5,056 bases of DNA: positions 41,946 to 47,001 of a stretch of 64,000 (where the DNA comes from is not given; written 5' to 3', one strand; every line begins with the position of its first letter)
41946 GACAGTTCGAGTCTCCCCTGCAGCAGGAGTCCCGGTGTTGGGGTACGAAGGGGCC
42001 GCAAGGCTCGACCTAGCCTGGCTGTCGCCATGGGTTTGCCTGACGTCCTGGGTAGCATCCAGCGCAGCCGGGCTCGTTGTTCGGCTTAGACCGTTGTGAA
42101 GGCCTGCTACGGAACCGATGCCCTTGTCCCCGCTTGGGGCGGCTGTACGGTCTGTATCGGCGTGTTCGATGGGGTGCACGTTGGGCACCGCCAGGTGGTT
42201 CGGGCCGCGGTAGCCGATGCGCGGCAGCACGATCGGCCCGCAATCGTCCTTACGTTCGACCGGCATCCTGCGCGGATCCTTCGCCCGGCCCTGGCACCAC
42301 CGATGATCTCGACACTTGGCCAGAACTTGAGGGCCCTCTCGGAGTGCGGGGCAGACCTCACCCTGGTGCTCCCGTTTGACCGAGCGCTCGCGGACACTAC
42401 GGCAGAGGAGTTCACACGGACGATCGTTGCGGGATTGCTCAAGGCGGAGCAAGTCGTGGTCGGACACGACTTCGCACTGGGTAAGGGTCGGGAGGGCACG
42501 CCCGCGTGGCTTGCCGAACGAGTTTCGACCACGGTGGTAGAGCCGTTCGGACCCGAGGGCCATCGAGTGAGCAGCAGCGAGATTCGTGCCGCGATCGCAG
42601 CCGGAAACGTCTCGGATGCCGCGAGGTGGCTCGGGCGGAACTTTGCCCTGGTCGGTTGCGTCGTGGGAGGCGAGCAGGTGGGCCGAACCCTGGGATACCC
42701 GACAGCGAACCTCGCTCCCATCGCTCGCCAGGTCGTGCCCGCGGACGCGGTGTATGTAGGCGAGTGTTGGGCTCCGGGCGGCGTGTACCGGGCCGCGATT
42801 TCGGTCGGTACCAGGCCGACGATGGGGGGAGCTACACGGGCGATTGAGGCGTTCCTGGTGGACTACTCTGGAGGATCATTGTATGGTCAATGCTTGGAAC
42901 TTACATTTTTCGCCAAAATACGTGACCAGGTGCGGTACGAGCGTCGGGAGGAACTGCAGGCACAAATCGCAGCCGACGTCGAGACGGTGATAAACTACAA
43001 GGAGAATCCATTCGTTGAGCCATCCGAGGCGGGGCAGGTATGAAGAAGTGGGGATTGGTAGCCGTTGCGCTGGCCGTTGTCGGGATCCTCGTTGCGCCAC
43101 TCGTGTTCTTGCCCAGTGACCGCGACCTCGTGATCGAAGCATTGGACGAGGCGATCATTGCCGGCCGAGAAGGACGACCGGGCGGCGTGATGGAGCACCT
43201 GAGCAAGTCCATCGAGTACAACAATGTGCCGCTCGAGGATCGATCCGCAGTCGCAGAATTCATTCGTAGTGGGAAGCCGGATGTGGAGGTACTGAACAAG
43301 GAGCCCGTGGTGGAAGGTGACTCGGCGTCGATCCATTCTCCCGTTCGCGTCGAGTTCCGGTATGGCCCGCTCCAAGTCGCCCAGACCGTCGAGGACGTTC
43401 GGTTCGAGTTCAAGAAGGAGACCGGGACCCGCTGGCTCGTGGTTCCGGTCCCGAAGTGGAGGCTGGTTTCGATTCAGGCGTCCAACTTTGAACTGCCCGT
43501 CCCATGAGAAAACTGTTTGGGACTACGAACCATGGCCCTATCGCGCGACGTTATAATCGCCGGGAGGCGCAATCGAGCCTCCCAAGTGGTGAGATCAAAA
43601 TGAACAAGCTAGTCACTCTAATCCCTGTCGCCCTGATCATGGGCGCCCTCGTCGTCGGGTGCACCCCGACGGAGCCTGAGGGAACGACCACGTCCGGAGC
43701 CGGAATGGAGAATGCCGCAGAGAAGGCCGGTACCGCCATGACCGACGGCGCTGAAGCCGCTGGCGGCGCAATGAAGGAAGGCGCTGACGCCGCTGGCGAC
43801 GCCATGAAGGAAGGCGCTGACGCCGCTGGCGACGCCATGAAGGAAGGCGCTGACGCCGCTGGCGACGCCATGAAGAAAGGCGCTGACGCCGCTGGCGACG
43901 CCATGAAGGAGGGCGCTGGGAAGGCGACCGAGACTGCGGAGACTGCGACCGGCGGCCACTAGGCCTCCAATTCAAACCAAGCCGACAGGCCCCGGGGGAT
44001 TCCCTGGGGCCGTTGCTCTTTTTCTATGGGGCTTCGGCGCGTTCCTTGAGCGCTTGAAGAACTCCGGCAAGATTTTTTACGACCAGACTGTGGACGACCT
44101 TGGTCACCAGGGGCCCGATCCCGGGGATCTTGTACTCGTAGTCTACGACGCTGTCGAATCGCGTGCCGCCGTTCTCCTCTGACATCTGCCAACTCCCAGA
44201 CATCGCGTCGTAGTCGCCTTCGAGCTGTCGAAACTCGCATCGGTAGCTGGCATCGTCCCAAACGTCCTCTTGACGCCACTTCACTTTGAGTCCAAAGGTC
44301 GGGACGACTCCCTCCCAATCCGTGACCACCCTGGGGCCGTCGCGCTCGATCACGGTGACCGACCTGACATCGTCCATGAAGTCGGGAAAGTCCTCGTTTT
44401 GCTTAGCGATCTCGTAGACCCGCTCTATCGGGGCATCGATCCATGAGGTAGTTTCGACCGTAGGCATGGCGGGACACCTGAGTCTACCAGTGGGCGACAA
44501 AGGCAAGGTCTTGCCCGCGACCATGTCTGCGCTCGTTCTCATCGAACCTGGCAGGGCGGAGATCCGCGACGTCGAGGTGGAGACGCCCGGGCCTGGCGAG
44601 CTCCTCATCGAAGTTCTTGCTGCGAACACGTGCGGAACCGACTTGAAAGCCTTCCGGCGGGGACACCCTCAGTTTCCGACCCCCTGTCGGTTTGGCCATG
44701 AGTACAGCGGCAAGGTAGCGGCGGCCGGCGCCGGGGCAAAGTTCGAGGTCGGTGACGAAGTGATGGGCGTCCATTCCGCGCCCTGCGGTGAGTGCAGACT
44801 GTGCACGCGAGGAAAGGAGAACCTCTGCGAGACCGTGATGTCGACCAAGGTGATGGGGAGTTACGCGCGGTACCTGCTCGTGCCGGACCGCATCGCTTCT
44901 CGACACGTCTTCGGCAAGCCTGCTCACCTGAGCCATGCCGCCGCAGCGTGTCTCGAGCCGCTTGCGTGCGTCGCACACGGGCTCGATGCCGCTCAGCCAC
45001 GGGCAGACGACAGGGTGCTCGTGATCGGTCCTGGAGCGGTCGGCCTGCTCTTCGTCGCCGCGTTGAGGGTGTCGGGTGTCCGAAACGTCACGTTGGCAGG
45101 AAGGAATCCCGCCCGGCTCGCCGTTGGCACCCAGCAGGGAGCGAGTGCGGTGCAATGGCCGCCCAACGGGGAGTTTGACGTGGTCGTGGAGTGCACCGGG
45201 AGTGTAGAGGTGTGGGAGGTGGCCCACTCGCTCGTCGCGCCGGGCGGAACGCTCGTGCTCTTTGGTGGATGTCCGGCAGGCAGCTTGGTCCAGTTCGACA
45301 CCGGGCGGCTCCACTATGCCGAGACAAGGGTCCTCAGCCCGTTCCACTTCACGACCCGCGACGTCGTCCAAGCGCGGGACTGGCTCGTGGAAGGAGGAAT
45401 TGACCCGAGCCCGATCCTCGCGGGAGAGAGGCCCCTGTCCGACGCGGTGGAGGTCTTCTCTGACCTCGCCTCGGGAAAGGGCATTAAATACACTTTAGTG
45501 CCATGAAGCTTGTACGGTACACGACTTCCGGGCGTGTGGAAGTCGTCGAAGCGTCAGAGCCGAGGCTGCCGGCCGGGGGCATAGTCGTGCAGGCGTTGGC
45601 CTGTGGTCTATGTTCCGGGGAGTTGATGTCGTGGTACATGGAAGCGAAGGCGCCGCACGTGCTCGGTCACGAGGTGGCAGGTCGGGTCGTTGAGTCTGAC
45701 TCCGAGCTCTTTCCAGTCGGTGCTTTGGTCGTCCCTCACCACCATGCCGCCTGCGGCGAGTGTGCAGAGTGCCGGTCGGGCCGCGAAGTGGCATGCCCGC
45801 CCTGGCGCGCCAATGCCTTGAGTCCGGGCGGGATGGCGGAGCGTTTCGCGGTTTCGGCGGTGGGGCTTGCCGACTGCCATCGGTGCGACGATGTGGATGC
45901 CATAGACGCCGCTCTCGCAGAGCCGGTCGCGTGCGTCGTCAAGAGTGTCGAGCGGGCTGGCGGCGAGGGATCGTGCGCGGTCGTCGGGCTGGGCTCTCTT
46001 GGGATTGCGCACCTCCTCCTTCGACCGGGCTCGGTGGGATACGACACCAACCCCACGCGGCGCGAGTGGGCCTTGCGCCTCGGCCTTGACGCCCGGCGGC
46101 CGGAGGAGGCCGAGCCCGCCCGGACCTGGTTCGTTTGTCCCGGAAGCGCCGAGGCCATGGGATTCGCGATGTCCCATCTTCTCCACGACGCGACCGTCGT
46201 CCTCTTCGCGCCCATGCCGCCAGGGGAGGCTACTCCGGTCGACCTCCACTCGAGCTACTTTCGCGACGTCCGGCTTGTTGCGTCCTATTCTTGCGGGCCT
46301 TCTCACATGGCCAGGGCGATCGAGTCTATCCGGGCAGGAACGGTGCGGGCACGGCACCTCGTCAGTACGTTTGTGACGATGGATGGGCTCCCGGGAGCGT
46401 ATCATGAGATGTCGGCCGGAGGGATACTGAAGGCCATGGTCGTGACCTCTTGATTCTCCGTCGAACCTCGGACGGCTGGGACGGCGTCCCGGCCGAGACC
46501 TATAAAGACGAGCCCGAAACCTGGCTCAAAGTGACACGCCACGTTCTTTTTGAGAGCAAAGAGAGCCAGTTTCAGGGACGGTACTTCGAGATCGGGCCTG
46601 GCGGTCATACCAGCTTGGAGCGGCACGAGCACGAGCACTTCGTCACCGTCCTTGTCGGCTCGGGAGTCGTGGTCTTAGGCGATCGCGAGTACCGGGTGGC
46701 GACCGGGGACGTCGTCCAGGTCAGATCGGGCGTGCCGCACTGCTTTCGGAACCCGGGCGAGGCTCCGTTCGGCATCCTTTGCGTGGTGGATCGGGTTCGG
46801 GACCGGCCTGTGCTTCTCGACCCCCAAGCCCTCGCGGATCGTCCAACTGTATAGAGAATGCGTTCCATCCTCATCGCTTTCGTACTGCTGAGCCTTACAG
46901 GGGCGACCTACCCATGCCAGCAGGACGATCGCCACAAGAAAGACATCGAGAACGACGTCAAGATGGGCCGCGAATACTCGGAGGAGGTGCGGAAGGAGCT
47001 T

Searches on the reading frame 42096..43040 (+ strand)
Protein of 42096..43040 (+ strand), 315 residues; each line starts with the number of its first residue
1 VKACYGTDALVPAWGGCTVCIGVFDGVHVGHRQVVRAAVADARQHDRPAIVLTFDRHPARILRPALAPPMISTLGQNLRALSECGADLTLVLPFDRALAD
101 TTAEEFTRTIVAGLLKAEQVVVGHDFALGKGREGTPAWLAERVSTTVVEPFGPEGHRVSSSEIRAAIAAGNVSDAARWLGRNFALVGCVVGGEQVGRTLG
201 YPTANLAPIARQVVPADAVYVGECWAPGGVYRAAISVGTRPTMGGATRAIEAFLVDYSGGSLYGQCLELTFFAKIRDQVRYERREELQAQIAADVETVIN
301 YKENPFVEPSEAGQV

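Call 63: search_protein_families(library=pfam, proteins=[window:42096-43040:+], max_evalue=0.001)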
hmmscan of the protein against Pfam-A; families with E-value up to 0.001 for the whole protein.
window:42096-43040:+ (315 aa): 2 families
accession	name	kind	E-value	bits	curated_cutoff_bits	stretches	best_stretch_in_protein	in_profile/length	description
PF06574.18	FAD_syn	-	1.2e-37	129.6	27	1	14-161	5-157/158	FAD synthetase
PF01687.23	Flavokinase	-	1.7e-31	109.4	19.6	1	179-300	1-122/124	Riboflavin kinase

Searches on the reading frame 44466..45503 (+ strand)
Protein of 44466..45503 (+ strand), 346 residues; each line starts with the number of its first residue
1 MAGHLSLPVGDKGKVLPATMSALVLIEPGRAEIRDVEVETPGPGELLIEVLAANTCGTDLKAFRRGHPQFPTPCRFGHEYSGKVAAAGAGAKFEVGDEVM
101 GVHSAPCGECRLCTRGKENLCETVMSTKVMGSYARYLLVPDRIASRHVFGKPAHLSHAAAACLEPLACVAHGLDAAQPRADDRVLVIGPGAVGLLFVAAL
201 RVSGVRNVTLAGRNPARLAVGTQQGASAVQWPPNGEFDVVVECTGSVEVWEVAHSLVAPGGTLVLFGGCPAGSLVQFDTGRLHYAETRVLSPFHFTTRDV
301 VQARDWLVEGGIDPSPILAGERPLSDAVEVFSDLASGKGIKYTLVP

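Call 63: search_protein_families(library=pfam, proteins=[window:44466-45503:+], max_evalue=0.001)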
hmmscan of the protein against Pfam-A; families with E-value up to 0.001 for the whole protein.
window:44466-45503:+ (346 aa): 4 families
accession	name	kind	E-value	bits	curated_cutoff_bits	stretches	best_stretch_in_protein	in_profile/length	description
PF08240.17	ADH_N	-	3.7e-23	82.2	23.5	1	42-142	1-97/104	Alcohol dehydrogenase GroES-like domain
PF00107.32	ADH_zinc_N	-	1.2e-11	45.1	31.8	1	191-307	1-127/129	Zinc-binding dehydrogenase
PF16912.11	Glu_dehyd_C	-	1e-08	35.3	34.9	1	163-284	7-146/211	Glucose dehydrogenase C-terminus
PF13602.12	ADH_zinc_N_2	-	0.00013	23.3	27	1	229-338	16-127/134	Zinc-binding dehydrogenase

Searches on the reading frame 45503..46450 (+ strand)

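Call 63: search_protein_families(library=pfam, proteins=[window:45503-46450:+], max_evalue=0.001)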
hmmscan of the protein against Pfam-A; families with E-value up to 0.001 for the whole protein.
window:45503-46450:+ (316 aa): 1 family
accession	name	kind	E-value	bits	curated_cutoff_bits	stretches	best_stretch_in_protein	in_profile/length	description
PF08240.17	ADH_N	-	3.5e-16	59.8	23.5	1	25-122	3-99/104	Alcohol dehydrogenase GroES-like domain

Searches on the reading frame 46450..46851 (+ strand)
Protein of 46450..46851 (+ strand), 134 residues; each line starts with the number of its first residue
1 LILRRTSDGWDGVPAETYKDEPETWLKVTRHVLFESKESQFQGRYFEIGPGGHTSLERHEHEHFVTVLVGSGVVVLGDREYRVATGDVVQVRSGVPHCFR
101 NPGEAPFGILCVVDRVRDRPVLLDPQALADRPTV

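Call 63: search_protein_families(library=pfam, proteins=[window:46450-46851:+], max_evalue=0.001)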
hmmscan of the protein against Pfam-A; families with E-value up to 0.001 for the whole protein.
window:46450-46851:+ (134 aa): 4 families
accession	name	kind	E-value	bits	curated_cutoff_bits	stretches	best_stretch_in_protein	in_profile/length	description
PF07883.17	Cupin_2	-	1e-17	64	27.2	1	45-113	2-70/70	Cupin domain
PF01050.24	MannoseP_isomer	-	2.7e-06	28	23.6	1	38-112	25-100/116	Mannose-6-phosphate isomerase C-terminal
PF02311.25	AraC_binding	-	5.1e-06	26.7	21.1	1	50-109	12-71/135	AraC-like ligand binding domain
PF12852.13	Cupin_6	-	0.00096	19.4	26.7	0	53-105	25-81/183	Cupin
